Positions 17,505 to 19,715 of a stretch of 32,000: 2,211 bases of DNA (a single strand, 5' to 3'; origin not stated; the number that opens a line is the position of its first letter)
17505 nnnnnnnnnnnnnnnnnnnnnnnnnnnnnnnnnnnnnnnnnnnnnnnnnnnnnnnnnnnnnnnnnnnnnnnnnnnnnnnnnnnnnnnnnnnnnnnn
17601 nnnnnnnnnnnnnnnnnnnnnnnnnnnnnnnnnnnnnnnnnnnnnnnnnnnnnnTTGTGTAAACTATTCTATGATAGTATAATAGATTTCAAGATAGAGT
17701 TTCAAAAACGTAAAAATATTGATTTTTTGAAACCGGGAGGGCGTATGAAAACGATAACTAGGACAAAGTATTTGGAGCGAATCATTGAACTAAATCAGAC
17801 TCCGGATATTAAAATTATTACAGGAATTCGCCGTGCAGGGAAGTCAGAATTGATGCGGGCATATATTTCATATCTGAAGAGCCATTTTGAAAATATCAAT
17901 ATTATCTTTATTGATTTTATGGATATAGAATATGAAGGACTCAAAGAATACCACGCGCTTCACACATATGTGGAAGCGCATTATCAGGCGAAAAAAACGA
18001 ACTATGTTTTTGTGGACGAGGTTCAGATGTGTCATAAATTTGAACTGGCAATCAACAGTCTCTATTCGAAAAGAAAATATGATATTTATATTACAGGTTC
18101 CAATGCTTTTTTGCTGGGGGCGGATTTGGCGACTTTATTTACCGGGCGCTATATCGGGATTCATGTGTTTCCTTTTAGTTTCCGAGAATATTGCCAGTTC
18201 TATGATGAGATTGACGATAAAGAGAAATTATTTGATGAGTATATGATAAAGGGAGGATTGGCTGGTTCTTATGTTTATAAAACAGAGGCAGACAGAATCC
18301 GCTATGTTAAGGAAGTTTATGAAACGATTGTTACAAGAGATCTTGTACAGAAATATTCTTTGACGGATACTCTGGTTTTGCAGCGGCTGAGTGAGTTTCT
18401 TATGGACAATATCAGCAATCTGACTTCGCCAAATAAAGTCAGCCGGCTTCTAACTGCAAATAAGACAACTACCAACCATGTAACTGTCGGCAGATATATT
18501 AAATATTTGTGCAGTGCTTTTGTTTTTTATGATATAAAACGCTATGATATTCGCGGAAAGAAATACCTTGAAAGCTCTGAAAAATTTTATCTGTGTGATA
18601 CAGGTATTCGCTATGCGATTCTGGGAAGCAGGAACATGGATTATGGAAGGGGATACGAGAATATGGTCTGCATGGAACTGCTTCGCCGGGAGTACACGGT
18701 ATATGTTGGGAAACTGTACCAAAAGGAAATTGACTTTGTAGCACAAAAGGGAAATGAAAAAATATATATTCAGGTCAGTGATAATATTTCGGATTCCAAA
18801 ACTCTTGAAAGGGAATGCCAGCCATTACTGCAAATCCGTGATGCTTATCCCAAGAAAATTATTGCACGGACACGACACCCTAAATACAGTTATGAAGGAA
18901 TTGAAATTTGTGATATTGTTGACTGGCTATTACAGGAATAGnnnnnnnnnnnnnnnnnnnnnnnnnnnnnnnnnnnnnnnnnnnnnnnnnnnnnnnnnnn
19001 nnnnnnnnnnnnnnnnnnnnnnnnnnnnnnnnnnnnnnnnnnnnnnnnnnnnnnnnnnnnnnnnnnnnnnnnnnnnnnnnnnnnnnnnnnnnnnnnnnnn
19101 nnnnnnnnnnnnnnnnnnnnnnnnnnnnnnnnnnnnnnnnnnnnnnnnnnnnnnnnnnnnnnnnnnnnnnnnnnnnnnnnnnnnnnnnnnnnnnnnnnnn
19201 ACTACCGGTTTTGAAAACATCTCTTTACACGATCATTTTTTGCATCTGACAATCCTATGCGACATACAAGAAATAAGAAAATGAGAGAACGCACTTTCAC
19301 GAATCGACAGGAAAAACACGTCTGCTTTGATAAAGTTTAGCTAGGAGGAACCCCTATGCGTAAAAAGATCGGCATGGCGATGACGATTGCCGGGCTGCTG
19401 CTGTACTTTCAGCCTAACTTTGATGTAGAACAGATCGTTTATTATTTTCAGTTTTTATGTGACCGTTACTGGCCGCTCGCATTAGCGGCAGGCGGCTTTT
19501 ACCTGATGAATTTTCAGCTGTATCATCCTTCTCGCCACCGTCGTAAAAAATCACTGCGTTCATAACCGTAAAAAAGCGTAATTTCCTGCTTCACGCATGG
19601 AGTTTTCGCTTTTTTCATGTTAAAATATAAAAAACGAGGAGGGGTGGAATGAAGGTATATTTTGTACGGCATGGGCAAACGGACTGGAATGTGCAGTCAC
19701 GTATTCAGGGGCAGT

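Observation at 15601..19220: Large-serine-recombinase-adjacent array of single-gene units bounded by three direct ~170-185 bp repeats (cassette/accretion architecture)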

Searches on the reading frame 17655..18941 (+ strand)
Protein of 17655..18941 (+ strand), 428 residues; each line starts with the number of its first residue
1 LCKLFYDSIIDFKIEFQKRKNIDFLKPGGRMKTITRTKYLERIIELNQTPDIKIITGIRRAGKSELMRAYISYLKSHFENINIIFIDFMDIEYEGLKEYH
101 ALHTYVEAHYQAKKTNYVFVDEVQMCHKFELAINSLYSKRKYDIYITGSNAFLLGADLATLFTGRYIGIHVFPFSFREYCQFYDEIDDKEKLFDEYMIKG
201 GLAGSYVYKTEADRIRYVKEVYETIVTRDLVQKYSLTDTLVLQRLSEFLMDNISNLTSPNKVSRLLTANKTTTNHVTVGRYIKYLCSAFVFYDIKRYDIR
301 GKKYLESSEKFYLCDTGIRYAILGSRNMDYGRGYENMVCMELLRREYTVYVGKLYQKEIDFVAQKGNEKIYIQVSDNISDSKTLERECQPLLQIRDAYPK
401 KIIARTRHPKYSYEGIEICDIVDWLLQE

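Call 4: search_protein_families(library=pfam, proteins=[window:17655-18941:+], max_evalue=0.01)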
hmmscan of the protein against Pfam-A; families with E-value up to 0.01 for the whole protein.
window:17655-18941:+ (428 aa): 3 families
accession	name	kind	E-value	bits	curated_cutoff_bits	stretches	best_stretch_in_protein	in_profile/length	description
PF13173.12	AAA_14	-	1.3e-31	109.7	27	1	51-180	3-129/129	AAA domain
PF13635.12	DUF4143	-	1.3e-19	70.9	28.1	1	228-374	2-157/160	Domain of unknown function (DUF4143)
PF01637.24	ATPase_2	-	0.0014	18.9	33.2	1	38-134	9-99/225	ATPase domain predominantly from Archaea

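Call 59: search_protein_families(library=padloc, proteins=[window:17745-18941:+], max_evalue=0.001)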
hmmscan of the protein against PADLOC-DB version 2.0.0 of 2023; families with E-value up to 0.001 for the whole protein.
window:17745-18941:+ (398 aa): 6 families
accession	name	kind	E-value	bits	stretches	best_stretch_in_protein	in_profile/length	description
PDLC04787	PDC-S01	-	2e-148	492.7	1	1-397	6-408/412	-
PDLC04789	PDC-S01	-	5.1e-36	122.5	1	10-339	7-333/375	-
PDLC04791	PDC-S01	-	4.4e-23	79.6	1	17-349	16-354/395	-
PDLC04790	PDC-S01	-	1e-19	68.6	1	9-340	16-360/422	-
PDLC04792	PDC-S01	-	1.9e-14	51.1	2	18-152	17-154/452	-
PDLC04788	PDC-S01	-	3.5e-08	30.8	1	24-296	23-314/448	-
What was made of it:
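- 17745..18941 (+): Cargo 2: AAA_14 / DUF4143 ATPase, PADLOC candidate defence system PDC-S01. PADLOC PDC-S01, 2e-148 (call 59).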

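Call 83: search_protein_families(library=ncbifam, proteins=[window:17745-18941:+], max_evalue=0.001)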
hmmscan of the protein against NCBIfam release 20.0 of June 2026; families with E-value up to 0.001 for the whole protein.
window:17745-18941:+ (398 aa): 0 families

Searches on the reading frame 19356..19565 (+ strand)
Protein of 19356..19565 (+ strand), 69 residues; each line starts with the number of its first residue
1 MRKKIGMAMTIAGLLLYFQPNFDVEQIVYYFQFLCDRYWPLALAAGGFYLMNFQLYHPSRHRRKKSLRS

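Call 4: search_protein_families(library=pfam, proteins=[window:19356-19565:+], max_evalue=0.01)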
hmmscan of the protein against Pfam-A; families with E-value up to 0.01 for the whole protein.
window:19356-19565:+ (69 aa): 1 family
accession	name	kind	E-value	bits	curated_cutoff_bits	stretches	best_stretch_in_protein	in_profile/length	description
PF18917.5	LiaI-LiaF-like_TM1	-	0.0012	19.4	27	1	5-50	3-41/42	LiaI-LiaF-like transmembrane region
